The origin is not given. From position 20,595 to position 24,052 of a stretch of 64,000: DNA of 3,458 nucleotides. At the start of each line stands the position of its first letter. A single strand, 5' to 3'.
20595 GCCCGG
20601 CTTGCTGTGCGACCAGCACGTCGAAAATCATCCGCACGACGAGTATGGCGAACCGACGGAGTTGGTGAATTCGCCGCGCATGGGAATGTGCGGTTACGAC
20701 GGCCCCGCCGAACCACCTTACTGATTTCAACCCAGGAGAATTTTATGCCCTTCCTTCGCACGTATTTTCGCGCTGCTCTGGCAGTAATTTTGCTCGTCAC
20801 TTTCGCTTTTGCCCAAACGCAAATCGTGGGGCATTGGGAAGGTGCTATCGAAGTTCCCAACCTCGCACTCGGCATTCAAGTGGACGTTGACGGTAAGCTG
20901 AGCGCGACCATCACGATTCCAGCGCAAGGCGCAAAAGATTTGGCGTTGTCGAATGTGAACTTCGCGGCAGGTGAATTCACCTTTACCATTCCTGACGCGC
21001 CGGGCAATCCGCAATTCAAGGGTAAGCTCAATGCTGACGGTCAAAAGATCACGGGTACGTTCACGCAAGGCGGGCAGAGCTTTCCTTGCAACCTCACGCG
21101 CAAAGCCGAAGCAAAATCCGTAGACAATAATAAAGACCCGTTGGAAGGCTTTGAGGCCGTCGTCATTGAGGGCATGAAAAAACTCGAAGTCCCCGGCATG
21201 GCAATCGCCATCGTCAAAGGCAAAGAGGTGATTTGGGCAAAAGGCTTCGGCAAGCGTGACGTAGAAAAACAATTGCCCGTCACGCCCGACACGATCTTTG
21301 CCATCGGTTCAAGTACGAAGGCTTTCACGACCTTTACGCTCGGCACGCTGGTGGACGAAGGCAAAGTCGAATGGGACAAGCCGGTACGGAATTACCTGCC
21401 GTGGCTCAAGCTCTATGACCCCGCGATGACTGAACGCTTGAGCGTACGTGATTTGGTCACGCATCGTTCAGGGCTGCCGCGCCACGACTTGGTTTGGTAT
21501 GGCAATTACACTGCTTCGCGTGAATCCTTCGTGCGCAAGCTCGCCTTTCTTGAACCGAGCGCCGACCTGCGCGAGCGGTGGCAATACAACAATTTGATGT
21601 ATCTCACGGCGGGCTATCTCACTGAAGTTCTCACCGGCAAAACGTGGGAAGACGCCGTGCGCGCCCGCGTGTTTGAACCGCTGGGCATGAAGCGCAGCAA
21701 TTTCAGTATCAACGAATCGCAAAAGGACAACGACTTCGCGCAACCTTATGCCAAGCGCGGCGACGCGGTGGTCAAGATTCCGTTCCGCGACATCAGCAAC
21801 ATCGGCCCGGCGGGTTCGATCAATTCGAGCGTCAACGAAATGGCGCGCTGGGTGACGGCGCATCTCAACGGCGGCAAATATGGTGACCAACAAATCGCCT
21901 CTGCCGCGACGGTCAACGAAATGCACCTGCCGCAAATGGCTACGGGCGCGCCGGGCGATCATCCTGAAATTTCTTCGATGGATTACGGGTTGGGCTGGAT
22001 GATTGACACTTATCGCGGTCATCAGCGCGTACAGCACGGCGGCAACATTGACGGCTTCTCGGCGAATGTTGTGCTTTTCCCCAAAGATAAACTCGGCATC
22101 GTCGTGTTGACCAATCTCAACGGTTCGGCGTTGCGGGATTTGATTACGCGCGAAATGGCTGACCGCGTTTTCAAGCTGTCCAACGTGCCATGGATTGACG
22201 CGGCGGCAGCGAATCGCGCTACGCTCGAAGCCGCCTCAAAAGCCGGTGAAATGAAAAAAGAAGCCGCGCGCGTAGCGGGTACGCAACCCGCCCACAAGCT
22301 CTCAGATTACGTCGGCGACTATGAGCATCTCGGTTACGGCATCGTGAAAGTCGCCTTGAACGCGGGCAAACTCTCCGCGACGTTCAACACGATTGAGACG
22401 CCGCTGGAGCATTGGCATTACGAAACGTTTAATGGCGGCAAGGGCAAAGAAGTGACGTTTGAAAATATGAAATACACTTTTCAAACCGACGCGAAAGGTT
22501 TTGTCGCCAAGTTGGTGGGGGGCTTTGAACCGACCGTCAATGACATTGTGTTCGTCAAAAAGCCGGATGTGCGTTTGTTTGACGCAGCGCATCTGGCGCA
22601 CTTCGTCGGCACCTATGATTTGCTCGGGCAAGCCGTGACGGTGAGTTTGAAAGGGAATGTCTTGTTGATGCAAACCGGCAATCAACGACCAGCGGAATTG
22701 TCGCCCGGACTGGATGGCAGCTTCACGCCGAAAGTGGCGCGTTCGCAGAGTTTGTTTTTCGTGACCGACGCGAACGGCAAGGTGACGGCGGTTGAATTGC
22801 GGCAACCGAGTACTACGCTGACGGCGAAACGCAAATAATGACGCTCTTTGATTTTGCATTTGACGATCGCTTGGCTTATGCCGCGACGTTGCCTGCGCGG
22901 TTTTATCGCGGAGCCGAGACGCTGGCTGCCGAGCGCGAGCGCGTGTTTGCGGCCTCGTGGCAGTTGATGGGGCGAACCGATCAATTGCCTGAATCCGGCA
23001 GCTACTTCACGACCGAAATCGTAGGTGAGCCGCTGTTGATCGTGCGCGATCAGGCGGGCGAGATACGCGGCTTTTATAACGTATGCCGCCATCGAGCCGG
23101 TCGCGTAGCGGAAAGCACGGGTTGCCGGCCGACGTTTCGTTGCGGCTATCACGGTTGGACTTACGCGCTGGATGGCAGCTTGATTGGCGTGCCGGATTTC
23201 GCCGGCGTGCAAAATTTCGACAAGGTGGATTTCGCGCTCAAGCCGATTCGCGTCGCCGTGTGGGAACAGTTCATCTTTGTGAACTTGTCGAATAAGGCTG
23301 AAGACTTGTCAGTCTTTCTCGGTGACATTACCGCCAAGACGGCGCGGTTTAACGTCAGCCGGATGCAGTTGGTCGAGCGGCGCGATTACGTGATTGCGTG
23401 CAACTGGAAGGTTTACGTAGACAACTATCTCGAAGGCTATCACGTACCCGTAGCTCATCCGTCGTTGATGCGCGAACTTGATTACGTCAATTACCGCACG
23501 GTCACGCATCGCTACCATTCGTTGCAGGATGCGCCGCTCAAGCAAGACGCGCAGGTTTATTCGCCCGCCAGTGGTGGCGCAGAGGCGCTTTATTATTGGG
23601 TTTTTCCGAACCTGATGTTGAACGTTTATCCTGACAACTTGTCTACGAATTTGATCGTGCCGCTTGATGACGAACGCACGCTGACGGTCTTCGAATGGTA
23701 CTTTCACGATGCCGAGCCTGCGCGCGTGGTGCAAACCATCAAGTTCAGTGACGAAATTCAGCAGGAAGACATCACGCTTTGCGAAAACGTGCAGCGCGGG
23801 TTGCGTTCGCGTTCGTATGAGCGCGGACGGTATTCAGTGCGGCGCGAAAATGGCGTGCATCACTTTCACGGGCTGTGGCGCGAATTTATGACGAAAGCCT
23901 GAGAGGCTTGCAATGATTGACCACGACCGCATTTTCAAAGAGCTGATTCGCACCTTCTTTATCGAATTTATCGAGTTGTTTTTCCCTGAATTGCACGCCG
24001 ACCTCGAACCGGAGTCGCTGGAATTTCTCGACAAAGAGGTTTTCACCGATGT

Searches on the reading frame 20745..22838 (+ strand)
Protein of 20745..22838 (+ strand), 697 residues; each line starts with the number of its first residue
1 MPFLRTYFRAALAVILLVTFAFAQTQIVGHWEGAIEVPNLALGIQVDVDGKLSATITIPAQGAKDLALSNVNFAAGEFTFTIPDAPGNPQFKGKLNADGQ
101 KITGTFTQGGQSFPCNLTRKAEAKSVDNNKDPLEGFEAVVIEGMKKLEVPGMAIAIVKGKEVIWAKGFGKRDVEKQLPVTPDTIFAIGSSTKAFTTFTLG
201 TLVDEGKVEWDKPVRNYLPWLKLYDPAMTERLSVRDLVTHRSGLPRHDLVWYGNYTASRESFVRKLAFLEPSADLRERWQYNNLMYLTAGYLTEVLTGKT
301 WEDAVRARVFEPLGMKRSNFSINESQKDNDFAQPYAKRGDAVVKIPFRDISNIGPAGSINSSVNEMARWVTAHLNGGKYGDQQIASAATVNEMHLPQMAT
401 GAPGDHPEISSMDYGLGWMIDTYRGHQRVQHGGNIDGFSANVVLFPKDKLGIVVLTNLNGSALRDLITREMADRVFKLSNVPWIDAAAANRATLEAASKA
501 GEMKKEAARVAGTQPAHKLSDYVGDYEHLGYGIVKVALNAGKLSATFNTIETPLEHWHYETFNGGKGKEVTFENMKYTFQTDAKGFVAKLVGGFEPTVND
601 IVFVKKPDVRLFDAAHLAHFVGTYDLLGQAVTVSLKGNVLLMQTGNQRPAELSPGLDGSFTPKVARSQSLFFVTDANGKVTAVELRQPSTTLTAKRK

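Call 41: search_protein_families(library=pfam, proteins=[window:20745-22838:+], max_evalue=0.001)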
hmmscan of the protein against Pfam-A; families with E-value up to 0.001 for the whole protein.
window:20745-22838:+ (697 aa): 2 families
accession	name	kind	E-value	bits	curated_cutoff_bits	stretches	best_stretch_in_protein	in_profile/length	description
PF00144.29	Beta-lactamase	-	2.1e-69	234.7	27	1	136-467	1-320/329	Beta-lactamase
PF11954.13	DUF3471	-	1.1e-23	84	29.3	1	509-593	2-89/103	Domain of unknown function (DUF3471)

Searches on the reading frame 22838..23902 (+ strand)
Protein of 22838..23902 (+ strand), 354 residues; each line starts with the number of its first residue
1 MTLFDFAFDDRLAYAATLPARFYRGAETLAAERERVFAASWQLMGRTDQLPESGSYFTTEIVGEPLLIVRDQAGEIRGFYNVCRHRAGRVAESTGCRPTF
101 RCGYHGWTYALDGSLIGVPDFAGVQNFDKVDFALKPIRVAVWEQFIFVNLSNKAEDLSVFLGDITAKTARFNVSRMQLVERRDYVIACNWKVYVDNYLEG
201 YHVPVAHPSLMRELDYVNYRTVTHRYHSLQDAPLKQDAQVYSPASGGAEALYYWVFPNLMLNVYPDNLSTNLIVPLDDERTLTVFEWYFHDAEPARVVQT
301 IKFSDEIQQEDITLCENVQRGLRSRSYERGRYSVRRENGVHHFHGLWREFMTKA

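Call 41: search_protein_families(library=pfam, proteins=[window:22838-23902:+], max_evalue=0.001)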
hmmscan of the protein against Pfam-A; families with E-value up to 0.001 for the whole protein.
window:22838-23902:+ (354 aa): 2 families
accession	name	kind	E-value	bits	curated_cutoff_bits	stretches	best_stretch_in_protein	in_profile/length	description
PF00848.25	Ring_hydroxyl_A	-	4.7e-39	134.9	24.9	1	176-352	4-207/208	Ring hydroxylating alpha subunit (catalytic domain)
PF00355.32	Rieske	-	6.5e-18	64.9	20.3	1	40-127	1-87/88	Rieske [2Fe-2S] domain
